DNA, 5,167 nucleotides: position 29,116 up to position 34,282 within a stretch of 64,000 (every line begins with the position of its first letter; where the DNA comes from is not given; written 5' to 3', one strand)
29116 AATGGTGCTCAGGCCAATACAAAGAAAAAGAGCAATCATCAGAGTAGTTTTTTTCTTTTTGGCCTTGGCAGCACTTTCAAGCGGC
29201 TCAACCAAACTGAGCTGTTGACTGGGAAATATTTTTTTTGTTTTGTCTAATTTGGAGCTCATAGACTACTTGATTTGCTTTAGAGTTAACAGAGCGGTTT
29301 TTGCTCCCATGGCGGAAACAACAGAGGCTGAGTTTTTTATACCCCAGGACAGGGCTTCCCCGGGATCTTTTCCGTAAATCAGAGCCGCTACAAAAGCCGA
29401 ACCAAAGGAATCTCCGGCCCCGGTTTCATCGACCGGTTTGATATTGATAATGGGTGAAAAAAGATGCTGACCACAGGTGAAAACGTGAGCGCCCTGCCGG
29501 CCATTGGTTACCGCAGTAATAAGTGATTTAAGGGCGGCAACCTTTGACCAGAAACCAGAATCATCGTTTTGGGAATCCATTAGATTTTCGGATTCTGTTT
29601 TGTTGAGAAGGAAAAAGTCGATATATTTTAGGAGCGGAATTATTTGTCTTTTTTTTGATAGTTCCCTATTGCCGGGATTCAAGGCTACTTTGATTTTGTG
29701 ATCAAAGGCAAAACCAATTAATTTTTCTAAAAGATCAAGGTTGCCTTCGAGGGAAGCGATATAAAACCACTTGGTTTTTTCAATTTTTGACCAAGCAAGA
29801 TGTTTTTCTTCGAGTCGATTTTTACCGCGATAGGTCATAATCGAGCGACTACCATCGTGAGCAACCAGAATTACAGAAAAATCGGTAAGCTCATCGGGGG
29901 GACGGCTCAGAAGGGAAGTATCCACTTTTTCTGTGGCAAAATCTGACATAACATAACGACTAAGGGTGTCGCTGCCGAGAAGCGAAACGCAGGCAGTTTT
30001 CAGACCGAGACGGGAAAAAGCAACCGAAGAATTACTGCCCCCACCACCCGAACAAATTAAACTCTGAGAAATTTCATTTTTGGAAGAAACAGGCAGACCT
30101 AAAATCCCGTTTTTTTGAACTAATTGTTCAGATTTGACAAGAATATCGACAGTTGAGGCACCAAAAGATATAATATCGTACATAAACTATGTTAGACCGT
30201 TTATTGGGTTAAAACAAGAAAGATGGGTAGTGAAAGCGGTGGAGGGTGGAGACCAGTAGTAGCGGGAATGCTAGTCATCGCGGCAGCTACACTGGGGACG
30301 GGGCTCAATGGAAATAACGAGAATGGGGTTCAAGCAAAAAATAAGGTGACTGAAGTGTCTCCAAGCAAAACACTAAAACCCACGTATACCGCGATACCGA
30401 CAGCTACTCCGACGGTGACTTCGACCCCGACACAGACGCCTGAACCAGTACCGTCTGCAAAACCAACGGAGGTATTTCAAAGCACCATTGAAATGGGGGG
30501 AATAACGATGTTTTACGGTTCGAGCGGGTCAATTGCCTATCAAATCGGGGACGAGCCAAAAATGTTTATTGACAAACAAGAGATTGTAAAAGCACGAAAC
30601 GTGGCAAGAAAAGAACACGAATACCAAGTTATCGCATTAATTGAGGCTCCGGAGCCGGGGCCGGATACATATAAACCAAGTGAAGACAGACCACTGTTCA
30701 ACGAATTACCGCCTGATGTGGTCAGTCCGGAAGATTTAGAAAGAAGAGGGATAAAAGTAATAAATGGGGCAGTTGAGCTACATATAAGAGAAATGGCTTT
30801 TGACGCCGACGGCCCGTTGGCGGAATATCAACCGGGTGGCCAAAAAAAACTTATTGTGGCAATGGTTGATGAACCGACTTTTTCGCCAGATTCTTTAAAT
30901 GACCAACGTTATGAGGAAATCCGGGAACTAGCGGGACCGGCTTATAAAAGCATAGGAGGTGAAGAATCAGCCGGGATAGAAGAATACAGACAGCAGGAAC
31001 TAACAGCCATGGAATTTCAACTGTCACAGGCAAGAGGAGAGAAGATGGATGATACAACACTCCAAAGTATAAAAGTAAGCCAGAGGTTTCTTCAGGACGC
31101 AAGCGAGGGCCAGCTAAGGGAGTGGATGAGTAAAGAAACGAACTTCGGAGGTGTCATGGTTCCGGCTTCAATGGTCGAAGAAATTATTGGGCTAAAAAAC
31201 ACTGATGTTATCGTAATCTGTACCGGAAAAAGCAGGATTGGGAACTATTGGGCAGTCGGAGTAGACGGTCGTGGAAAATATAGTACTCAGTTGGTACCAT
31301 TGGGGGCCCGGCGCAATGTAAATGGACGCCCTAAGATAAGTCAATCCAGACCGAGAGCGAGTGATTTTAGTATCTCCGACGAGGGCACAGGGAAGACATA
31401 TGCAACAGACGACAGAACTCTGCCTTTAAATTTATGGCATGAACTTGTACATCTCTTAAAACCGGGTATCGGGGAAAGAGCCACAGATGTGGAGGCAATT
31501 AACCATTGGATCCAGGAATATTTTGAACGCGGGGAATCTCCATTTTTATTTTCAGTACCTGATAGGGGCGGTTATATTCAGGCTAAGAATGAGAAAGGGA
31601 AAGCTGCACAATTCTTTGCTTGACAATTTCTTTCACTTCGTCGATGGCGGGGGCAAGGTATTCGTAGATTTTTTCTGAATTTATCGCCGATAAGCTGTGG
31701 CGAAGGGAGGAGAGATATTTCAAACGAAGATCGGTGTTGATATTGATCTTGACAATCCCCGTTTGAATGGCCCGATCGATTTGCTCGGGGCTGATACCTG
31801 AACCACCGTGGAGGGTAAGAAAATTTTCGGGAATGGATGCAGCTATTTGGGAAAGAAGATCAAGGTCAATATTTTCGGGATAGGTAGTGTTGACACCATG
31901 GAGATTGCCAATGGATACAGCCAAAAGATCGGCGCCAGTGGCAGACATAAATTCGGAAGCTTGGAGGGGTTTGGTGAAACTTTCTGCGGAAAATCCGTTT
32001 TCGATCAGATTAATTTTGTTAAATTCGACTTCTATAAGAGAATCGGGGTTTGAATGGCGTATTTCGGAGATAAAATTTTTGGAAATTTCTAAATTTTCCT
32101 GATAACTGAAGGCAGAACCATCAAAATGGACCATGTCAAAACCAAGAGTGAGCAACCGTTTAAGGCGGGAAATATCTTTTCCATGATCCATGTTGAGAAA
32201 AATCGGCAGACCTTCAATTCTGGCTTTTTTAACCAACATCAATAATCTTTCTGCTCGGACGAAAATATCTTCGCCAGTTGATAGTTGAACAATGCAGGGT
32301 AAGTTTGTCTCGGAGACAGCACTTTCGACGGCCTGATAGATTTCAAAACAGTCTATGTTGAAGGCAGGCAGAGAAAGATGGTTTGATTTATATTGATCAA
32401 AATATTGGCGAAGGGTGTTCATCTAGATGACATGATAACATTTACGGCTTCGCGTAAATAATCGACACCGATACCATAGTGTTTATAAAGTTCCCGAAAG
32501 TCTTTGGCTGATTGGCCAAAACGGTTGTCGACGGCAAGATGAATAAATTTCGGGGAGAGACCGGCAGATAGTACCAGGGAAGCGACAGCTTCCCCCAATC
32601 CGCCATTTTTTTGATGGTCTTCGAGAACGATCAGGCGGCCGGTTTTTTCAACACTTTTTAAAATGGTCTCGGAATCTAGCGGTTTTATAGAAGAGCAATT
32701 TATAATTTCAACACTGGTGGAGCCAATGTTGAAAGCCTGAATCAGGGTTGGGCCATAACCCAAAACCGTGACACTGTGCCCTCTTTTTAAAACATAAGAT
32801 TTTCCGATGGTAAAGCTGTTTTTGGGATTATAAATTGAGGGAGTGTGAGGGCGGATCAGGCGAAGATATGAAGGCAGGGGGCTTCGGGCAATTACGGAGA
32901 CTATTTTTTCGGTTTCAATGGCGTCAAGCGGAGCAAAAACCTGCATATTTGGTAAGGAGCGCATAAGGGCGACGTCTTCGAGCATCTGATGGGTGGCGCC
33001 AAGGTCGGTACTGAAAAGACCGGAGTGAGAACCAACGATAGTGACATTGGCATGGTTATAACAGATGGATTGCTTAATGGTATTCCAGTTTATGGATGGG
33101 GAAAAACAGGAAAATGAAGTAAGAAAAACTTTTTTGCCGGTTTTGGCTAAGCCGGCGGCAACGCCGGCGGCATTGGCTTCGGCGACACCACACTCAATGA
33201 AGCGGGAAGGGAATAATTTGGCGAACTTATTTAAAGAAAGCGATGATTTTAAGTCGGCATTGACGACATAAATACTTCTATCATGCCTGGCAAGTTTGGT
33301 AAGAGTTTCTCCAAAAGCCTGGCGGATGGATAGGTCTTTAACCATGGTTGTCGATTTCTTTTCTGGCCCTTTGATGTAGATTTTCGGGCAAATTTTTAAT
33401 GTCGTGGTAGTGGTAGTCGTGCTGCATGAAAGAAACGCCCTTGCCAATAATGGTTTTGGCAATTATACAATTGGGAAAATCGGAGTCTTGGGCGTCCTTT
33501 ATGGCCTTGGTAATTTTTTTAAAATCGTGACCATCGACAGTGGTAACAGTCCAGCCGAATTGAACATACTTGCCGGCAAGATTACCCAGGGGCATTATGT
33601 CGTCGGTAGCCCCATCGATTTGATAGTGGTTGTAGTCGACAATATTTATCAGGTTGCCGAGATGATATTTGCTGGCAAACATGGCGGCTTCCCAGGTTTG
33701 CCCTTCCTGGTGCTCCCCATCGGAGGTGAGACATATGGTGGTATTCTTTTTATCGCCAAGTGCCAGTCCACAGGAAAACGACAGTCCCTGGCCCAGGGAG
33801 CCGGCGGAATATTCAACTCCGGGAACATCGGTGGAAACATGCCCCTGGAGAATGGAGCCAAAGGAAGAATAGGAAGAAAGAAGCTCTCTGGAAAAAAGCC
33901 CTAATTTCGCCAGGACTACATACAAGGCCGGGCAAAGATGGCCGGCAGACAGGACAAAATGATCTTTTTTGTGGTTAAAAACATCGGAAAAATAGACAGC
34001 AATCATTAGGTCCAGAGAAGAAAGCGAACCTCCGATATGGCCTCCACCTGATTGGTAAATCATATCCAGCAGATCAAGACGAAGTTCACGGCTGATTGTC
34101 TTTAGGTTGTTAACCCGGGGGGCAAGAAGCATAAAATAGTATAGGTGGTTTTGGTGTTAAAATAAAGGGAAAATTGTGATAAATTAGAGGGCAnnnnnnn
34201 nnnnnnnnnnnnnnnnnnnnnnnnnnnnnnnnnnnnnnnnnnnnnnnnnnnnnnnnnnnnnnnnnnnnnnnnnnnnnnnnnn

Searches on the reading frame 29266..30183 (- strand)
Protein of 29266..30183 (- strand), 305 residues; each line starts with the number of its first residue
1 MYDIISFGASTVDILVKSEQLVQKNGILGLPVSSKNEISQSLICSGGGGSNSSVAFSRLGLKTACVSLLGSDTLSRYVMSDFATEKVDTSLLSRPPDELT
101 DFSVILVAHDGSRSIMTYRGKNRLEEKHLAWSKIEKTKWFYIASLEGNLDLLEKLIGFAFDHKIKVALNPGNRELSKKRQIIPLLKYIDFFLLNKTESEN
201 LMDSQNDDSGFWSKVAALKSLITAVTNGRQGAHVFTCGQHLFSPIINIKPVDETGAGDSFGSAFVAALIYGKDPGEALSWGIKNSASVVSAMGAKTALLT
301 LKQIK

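Call 82: search_protein_families(library=pfam, proteins=[window:29266-30183:-], max_evalue=0.001)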
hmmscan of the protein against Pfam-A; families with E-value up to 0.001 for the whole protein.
window:29266-30183:- (305 aa): 1 family
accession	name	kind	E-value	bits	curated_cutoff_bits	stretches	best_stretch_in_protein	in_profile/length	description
PF00294.29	PfkB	-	7.3e-37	127.8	25.8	1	37-298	27-299/302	pfkB family carbohydrate kinase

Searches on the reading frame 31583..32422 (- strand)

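Call 82: search_protein_families(library=pfam, proteins=[window:31583-32422:-], max_evalue=0.001)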
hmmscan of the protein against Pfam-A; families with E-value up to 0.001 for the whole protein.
window:31583-32422:- (279 aa): 1 family
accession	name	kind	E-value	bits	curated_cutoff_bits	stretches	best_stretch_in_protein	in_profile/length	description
PF01116.26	F_bP_aldolase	-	7e-61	206.6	25.5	1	3-274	2-272/277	Fructose-bisphosphate aldolase class-II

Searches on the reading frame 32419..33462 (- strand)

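Call 82: search_protein_families(library=pfam, proteins=[window:32419-33462:-], max_evalue=0.001)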
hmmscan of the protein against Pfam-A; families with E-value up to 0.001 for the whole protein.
window:32419-33462:- (347 aa): 2 families
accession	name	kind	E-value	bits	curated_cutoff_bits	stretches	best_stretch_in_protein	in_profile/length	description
PF02779.29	Transket_pyr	-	6e-33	114.4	27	1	44-206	3-171/174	Transketolase, pyrimidine binding domain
PF02780.25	Transketolase_C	-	5.5e-19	68.7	25.9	1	220-333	1-121/124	Transketolase, C-terminal domain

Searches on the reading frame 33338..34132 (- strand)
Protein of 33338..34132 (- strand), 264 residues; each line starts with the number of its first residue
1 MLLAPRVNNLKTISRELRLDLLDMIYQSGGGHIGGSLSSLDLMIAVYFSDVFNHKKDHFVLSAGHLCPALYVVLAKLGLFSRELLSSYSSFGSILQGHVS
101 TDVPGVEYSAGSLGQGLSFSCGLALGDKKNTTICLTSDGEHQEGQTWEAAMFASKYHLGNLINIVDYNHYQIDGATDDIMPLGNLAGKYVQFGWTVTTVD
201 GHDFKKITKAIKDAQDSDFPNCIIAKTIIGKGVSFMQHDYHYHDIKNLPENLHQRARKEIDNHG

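Call 82: search_protein_families(library=pfam, proteins=[window:33338-34132:-], max_evalue=0.001)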
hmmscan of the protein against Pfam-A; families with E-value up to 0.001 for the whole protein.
window:33338-34132:- (264 aa): 4 families
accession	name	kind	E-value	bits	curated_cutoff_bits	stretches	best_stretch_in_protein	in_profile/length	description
PF00456.26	Transketolase_N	-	1.7e-34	119.7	22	1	15-242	7-258/334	Transketolase, thiamine diphosphate binding domain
PF13292.11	DXP_synthase_N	-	2.2e-13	50.6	21.2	1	8-173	16-176/274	1-deoxy-D-xylulose-5-phosphate synthase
PF09364.15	XFP_N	-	4.8e-11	42.5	23.7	1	84-216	114-249/364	XFP N-terminal domain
PF00676.26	E1_dh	-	1.8e-06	27.6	22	1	117-216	107-209/300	Dehydrogenase E1 component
